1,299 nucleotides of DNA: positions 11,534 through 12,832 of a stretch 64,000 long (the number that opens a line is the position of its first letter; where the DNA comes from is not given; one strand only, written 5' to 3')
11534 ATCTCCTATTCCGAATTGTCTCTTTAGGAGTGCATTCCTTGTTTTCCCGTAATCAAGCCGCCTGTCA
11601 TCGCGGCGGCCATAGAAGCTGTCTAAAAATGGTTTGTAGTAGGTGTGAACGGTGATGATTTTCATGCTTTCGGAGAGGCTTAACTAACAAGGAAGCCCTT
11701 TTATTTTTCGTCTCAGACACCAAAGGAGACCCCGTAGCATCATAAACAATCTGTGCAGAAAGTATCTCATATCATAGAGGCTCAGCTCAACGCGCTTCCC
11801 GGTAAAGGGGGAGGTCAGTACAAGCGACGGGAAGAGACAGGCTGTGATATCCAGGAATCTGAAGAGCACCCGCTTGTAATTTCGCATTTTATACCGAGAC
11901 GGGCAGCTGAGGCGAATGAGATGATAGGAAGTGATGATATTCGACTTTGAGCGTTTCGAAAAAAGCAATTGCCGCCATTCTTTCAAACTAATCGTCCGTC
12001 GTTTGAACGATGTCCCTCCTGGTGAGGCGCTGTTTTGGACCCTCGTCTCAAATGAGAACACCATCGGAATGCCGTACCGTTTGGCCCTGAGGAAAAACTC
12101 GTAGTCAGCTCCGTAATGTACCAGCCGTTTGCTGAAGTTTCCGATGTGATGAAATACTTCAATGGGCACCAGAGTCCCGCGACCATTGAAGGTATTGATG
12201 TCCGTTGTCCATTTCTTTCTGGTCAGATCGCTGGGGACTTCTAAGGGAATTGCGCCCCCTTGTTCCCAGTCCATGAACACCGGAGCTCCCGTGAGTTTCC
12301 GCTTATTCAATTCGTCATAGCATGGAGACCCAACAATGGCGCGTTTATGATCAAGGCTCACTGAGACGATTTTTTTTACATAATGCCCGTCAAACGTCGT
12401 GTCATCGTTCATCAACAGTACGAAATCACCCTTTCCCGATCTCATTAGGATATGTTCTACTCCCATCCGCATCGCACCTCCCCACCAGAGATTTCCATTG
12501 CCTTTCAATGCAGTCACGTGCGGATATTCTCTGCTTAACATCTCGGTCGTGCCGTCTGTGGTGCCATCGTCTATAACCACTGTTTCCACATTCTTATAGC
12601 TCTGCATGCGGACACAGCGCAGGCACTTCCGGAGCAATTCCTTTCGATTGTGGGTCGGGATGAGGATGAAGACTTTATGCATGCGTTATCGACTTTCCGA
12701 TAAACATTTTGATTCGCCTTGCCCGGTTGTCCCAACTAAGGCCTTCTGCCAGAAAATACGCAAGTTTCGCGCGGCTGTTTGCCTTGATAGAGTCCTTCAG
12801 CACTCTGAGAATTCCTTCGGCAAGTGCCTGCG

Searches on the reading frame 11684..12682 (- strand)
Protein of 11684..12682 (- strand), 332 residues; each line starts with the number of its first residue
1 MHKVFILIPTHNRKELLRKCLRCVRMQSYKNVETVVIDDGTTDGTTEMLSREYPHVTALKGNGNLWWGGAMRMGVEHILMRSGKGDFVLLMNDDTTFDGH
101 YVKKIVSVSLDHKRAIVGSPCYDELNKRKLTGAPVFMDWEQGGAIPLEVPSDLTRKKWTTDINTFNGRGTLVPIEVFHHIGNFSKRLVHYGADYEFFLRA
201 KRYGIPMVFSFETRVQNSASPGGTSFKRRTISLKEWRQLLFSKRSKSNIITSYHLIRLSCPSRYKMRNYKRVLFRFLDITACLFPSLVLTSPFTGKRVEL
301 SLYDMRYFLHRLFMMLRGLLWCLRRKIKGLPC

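Call 51: search_protein_families(library=pfam, proteins=[window:11684-12682:-], max_evalue=0.0001)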
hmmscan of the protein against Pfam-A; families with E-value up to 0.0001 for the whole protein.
window:11684-12682:- (332 aa): 3 families
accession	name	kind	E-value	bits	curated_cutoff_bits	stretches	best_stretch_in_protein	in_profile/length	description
PF00535.33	Glycos_transf_2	-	8.5e-20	71.8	23.3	1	6-125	2-119/168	Glycosyl transferase family 2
PF13641.12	Glyco_tranf_2_3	-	3.4e-13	50.6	27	1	4-218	3-212/230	Glycosyltransferase like family 2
PF13632.12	Glyco_trans_2_3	-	1.1e-06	29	27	1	87-229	1-135/198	Glycosyl transferase family group 2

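Call 59: search_protein_families(library=ncbifam, proteins=[window:11684-12682:-], max_evalue=0.001)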
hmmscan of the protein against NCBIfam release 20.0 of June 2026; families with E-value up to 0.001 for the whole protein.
window:11684-12682:- (332 aa): 19 families
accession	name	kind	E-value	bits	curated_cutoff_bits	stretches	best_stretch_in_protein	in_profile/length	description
NF041875.1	EPS_EpsD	equivalog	4.3e-15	55.9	370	1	6-217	3-206/325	exopolysaccharide biosynthesis glycosyltransferase EpsD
NF050050.1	ProtGlycPglI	equivalog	1.7e-09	37.5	500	1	2-97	2-96/306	GalNAc(5)-diNAcBac-PP-undecaprenol beta-1,3-glucosyltransferase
NF050113.1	gal_furan_GlfT1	equivalog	7.4e-09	35.3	330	1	6-212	3-201/290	galactofuranosyltransferase GlfT1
NF007482.0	PRK10073.1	equivalog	2.7e-08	33.2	423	1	3-62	7-69/334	glycosyltransferase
TIGR03937.1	PgaC_IcaA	equivalog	7.4e-08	31.8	422.3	1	2-108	45-149/407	poly-beta-1,6-N-acetyl-D-glucosamine synthase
TIGR04182.1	glyco_TIGR04182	equivalog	8.9e-08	31.9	325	1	4-107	2-95/293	S-layer glycoprotein N-glycosyltransferase AglJ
TIGR04283.1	glyco_like_mftF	equivalog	9.8e-08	31.8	182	1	6-217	3-184/221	TIGR04283 family arsenosugar biosynthesis glycosyltransferase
NF047683.1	TeichurnBiosyTuaG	equivalog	1.5e-07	31.3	400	1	3-102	7-104/252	teichuronic acid biosynthesis protein TuaG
NF038299.1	EPS_HpsN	equivalog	5.1e-07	29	425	1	4-113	3-110/317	hormogonium polysaccharide biosynthesis glycosyltransferase HpsN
TIGR01556.1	rhamnosyltran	subfamily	5.3e-06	25.8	200.55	1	30-208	20-191/281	rhamnosyltransferase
NF058614.1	PPMAGASynPpgS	equivalog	8.2e-06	25.4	370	1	4-106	2-95/226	polyprenyl-phospho-N-acetylgalactosaminyl synthase PpgS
NF045692.1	OglycostaseCruG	equivalog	1.4e-05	24.3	600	1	2-51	41-90/386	2'-O-glycosyltransferase CruG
NF041394.1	GtaseAglG_Halo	equivalog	4.2e-05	23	440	1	8-118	9-116/304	glucosyl-dolichyl phosphate glucuronosyltransferase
TIGR03469.1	HpnB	hypoth_equivalog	5.4e-05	22.4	379.25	1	3-116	45-167/386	hopene-associated glycosyltransferase HpnB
TIGR04017.1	WcaA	equivalog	0.00013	21.7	495.75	1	4-117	7-114/279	colanic acid biosynthesis glycosyltransferase WcaA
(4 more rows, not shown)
